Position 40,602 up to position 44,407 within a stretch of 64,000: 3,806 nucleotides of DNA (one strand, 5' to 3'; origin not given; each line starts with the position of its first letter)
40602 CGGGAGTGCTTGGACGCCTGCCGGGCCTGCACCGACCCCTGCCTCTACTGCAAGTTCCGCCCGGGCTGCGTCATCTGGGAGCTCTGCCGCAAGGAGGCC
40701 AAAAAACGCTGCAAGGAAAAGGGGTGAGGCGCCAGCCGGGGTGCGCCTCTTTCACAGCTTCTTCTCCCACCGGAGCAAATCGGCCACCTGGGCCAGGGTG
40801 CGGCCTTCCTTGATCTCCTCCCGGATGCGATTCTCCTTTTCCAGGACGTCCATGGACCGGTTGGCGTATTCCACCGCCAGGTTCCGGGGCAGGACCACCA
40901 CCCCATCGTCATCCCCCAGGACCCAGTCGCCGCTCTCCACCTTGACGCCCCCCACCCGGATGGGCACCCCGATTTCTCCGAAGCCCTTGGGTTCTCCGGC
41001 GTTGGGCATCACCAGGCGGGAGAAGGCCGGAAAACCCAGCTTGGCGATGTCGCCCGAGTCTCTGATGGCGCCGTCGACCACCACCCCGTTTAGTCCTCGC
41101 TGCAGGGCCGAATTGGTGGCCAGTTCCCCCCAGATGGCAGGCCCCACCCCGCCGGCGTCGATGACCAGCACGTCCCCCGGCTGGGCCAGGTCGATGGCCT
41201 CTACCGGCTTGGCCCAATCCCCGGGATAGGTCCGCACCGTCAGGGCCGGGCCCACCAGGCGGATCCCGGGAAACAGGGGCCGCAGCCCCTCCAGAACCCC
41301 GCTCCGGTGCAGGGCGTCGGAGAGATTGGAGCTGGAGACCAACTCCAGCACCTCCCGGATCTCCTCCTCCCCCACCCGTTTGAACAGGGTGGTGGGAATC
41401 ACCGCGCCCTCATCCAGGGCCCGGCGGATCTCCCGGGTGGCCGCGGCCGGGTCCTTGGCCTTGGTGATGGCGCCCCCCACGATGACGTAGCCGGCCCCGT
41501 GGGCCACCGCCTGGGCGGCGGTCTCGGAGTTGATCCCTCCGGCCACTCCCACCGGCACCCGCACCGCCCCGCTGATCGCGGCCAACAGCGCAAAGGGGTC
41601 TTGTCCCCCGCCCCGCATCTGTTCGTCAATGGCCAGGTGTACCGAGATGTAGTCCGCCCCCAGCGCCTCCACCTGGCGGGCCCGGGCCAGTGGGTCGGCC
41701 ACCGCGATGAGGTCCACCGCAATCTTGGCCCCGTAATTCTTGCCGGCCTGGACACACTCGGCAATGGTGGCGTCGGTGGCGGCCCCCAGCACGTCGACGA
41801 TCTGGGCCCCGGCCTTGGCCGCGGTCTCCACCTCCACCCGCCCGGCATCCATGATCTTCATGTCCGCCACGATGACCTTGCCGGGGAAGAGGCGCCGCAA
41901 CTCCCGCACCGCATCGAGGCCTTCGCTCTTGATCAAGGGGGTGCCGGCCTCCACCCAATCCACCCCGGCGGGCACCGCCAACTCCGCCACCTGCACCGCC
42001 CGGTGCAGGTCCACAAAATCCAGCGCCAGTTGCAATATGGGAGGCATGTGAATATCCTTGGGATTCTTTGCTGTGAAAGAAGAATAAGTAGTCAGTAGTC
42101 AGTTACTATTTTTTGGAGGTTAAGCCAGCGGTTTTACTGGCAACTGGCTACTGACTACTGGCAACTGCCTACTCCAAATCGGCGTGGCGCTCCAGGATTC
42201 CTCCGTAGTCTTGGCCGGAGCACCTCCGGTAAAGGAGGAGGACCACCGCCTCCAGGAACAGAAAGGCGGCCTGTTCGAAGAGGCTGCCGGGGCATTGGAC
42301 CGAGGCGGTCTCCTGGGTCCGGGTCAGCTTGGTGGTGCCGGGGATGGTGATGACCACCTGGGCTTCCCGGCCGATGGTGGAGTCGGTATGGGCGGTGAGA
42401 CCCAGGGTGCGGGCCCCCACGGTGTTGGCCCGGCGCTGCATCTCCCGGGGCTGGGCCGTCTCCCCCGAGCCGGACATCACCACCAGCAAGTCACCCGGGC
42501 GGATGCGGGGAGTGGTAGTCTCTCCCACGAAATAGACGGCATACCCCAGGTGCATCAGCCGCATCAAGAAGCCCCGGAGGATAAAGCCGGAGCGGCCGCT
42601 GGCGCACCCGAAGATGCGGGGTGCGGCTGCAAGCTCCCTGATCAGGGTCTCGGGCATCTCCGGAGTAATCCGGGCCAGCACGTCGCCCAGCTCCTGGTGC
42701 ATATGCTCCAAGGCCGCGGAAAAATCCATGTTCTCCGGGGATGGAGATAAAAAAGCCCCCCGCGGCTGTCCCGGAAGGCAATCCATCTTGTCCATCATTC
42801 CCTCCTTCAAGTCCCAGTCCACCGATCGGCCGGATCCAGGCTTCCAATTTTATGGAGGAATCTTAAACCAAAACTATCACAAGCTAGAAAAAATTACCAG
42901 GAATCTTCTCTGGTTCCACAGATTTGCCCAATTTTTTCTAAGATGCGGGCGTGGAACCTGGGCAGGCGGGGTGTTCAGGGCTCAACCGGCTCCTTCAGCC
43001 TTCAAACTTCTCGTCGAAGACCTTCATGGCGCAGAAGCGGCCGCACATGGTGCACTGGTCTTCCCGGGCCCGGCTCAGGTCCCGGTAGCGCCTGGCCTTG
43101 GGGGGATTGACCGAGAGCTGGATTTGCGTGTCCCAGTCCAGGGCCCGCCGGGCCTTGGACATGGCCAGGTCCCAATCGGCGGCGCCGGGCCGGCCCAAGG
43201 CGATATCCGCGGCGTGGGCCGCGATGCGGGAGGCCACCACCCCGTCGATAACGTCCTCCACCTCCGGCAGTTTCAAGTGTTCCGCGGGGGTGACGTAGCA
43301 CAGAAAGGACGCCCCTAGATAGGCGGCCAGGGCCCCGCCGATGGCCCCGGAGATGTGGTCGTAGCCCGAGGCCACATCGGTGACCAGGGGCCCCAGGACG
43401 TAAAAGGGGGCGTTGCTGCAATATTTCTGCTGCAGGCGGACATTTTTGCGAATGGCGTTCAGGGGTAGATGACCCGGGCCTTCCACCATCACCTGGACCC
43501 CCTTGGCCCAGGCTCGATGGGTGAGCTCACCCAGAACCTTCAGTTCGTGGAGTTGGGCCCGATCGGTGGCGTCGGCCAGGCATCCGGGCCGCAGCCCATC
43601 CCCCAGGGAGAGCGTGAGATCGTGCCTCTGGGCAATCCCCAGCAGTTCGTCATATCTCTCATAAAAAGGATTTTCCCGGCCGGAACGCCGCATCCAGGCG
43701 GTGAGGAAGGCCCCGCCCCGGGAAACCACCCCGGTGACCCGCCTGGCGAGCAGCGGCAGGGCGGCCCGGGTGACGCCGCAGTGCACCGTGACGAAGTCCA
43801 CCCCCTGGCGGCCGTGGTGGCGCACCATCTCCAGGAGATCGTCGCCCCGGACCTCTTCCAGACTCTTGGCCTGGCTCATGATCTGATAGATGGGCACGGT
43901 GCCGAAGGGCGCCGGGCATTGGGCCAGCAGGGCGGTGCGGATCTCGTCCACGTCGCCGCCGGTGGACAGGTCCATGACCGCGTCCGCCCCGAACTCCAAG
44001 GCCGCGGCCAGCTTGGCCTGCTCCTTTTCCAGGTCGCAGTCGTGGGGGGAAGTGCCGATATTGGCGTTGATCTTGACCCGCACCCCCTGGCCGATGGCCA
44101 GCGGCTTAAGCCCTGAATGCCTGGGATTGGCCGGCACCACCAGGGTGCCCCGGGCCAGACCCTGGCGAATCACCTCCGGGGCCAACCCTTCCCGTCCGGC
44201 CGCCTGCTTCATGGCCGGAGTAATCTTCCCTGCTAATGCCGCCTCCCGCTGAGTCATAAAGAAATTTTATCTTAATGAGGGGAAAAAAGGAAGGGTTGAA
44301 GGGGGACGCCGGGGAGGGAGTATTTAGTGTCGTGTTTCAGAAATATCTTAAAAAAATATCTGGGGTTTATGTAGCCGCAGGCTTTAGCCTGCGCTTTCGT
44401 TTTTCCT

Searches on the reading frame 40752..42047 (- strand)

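Call 63: search_protein_families(library=pfam, proteins=[window:40752-42047:-], max_evalue=0.00001)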
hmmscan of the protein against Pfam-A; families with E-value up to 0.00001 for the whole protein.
window:40752-42047:- (431 aa): 3 families
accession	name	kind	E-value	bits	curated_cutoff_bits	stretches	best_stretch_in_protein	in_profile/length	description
PF03737.21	RraA-like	-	1.8e-46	158.6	24.5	1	240-385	2-152/152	Aldolase/RraA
PF00215.30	OMPdecase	-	5.6e-37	128.2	27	1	4-207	2-221/221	Orotidine 5'-phosphate decarboxylase / HUMPS family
PF00977.27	His_biosynth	-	4.3e-07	30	23.6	0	110-198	22-109/228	Histidine biosynthesis protein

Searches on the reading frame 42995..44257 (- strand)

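Call 63: search_protein_families(library=pfam, proteins=[window:42995-44257:-], max_evalue=0.00001)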
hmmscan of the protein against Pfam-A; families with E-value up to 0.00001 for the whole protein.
window:42995-44257:- (420 aa): 1 family
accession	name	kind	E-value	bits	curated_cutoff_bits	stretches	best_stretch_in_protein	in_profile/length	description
PF01964.24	ThiC_Rad_SAM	-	5.6e-184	612.2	25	1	2-415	1-419/420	Radical SAM ThiC family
